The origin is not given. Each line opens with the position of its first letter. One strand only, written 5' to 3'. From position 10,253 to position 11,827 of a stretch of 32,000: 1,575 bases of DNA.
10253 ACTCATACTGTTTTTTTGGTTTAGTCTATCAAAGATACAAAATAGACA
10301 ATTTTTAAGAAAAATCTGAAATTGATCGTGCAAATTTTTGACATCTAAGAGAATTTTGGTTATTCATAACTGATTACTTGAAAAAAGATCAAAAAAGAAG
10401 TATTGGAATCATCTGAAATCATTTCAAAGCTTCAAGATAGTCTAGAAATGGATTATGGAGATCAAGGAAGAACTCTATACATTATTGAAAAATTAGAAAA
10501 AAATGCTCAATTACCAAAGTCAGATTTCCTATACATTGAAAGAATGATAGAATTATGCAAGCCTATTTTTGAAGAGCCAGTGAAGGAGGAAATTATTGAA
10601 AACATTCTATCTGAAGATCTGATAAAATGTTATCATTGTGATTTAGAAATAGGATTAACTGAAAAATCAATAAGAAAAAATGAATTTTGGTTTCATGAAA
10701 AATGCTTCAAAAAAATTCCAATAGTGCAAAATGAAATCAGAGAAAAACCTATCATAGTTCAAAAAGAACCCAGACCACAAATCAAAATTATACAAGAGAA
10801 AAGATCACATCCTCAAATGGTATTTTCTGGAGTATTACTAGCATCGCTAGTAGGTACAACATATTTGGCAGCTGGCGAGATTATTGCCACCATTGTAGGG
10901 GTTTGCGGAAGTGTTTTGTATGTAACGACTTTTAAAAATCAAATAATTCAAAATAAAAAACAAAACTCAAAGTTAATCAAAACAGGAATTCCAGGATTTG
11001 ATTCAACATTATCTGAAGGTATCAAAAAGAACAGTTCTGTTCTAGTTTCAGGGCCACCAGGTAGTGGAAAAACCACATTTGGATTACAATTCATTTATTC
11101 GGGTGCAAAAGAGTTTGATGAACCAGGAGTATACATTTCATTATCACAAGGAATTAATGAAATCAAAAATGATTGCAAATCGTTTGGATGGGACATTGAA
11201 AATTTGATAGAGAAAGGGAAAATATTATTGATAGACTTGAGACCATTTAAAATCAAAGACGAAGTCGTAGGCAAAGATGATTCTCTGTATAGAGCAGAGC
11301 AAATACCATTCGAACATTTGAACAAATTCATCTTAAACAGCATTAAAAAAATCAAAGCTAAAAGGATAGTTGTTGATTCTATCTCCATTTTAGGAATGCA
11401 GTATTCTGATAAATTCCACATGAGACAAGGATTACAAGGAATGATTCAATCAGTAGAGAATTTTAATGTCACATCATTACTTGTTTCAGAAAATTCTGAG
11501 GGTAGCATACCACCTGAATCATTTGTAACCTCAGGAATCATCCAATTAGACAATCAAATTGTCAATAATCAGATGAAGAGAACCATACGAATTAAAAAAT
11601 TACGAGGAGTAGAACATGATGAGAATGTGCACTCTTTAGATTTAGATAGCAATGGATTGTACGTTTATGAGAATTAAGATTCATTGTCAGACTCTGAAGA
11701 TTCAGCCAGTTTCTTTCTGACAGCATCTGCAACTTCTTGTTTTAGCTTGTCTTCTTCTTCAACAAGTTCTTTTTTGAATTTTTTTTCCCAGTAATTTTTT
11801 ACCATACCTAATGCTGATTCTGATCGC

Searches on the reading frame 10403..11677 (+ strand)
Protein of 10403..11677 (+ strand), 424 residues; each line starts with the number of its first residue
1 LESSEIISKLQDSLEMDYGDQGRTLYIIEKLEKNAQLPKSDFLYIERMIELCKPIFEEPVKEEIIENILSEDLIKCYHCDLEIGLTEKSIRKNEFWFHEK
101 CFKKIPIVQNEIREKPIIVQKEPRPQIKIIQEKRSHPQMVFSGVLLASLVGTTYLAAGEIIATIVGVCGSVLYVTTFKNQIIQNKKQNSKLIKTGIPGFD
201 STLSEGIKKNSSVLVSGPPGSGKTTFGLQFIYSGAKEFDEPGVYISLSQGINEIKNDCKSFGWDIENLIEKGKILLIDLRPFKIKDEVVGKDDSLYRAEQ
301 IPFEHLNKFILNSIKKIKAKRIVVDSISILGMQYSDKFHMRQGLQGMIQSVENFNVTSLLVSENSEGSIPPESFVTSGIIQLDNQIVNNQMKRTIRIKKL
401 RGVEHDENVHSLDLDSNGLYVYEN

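Call 7: search_protein_families(library=pfam, proteins=[window:10403-11677:+], max_evalue=0.01)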
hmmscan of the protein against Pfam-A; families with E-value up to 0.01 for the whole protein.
window:10403-11677:+ (424 aa): 5 families
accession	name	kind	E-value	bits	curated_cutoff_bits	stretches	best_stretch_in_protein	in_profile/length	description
PF06745.19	ATPase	-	1.4e-58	198.5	26.6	1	192-423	1-228/231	KaiC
PF07088.17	GvpD_P-loop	-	6.8e-05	23.3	24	1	211-398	11-186/189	GvpD gas vesicle protein, P-loop domain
PF20720.3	nSTAND3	-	0.00014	22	27.2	1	206-254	13-57/155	Novel STAND NTPase 3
PF03796.21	DnaB_C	-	0.0025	17.7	27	0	192-253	2-62/255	DnaB-like helicase C terminal domain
PF13479.12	AAA_24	-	0.0041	17.4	27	1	210-332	2-78/195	AAA domain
